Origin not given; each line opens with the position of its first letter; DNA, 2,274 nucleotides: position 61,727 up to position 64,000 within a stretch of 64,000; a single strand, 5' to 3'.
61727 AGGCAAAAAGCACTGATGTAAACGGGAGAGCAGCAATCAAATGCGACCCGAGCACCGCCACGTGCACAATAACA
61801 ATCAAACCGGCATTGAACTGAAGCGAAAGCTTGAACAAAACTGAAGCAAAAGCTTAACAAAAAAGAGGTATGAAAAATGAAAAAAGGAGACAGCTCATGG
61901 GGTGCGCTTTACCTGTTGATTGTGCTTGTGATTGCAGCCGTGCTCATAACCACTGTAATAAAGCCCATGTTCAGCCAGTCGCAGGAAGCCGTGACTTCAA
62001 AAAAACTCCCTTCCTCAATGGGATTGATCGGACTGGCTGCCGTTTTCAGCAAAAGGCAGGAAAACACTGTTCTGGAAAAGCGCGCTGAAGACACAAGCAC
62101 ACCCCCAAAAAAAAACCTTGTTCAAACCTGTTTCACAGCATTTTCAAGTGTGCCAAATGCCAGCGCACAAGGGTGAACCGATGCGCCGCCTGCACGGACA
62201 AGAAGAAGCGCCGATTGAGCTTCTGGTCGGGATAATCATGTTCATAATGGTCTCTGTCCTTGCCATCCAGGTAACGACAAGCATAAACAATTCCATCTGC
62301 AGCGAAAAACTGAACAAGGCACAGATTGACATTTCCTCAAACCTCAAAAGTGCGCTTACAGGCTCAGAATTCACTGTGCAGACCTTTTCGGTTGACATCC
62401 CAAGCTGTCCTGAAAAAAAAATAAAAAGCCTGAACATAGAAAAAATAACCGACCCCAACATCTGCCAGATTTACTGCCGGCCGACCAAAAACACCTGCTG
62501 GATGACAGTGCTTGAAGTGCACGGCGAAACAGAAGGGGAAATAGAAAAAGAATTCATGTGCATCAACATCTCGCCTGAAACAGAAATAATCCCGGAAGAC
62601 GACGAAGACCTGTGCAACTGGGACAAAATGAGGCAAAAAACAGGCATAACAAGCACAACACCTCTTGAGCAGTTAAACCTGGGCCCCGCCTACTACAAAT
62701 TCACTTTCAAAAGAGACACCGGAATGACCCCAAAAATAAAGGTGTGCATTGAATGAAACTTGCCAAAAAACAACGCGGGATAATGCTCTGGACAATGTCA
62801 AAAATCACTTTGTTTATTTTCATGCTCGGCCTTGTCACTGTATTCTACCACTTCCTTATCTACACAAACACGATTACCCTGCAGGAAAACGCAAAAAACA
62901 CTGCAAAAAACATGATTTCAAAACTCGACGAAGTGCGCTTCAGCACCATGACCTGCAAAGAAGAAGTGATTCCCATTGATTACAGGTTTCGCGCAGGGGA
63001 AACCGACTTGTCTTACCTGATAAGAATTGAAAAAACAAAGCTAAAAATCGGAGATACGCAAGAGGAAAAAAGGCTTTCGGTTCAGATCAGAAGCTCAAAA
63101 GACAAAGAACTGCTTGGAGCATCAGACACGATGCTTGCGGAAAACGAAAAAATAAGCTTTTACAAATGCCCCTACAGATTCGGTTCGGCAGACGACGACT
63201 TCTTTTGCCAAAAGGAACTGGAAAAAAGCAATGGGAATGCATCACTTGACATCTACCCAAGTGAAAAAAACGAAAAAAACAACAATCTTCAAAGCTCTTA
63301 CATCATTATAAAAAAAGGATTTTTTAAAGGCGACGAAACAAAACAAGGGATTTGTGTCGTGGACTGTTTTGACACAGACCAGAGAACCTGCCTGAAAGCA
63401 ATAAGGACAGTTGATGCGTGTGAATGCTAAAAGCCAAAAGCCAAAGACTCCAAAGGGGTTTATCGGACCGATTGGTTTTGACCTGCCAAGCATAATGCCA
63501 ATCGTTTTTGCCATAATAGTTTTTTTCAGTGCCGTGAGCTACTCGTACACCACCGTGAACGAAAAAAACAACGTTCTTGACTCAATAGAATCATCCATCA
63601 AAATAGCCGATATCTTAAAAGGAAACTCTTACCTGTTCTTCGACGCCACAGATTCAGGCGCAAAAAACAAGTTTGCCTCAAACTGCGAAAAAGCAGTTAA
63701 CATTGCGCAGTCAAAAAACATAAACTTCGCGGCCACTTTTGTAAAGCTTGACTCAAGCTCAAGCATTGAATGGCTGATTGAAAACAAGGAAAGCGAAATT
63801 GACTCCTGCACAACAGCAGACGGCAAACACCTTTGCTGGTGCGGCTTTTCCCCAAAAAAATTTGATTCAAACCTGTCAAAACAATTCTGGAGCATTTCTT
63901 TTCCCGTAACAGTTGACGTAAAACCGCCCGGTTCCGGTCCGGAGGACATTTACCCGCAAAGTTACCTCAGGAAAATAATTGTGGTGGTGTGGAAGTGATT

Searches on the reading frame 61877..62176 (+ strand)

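Call 65: search_protein_families(library=pfam, proteins=[window:61877-62176:+], max_evalue=1)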
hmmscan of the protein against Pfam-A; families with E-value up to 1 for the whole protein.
window:61877-62176:+ (99 aa): 3 families
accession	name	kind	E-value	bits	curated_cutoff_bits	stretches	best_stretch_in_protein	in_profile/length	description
PF23489.1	V-ATPase_su_f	-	0.037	14.6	27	0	12-42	11-41/78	V-type proton ATPase subunit f-like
PF02950.22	Conotoxin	-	0.092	14.1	25.1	0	13-39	3-29/75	Conotoxin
PF07589.16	PEP-CTERM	-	0.64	10.7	20.7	1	45-57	5-18/24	PEP-CTERM motif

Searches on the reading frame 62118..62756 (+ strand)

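Call 8: search_protein_families(library=ncbifam, proteins=[window:62118-62756:+], max_evalue=0.1)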
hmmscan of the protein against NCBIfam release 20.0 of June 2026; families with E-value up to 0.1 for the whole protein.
window:62118-62756:+ (212 aa): 0 families

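Call 65: search_protein_families(library=pfam, proteins=[window:62118-62756:+], max_evalue=1)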
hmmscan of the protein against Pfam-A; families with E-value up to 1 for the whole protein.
window:62118-62756:+ (212 aa): 1 family
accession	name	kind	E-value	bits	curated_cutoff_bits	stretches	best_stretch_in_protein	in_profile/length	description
PF06360.16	E_raikovi_mat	-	0.13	13.2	25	1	115-132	14-32/36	Euplotes raikovi mating pheromone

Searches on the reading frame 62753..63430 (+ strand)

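Call 8: search_protein_families(library=ncbifam, proteins=[window:62753-63430:+], max_evalue=0.1)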
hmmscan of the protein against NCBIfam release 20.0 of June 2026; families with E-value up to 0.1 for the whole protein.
window:62753-63430:+ (225 aa): 0 families

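Call 65: search_protein_families(library=pfam, proteins=[window:62753-63430:+], max_evalue=1)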
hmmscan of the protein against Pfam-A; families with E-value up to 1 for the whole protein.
window:62753-63430:+ (225 aa): 1 family
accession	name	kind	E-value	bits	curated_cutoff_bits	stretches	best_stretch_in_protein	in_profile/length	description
PF19167.5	DUF5849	-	0.37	10.9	26.9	1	13-106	2-80/200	Family of unknown function (DUF5849)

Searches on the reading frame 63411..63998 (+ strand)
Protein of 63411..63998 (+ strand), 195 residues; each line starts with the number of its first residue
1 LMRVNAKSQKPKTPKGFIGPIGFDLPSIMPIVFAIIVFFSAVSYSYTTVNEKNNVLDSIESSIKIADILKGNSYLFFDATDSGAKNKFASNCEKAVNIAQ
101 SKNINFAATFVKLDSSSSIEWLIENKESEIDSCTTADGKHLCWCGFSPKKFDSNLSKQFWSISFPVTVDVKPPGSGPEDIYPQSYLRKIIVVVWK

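Call 65: search_protein_families(library=pfam, proteins=[window:63411-63998:+], max_evalue=1)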
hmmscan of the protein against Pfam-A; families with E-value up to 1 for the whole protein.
window:63411-63998:+ (195 aa): 1 family
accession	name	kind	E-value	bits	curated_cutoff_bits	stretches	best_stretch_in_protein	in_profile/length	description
PF09682.15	Phage_holin_6_1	-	0.12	13.2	24.9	1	27-112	8-89/101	Bacteriophage holin of superfamily 6 (Holin_LLH)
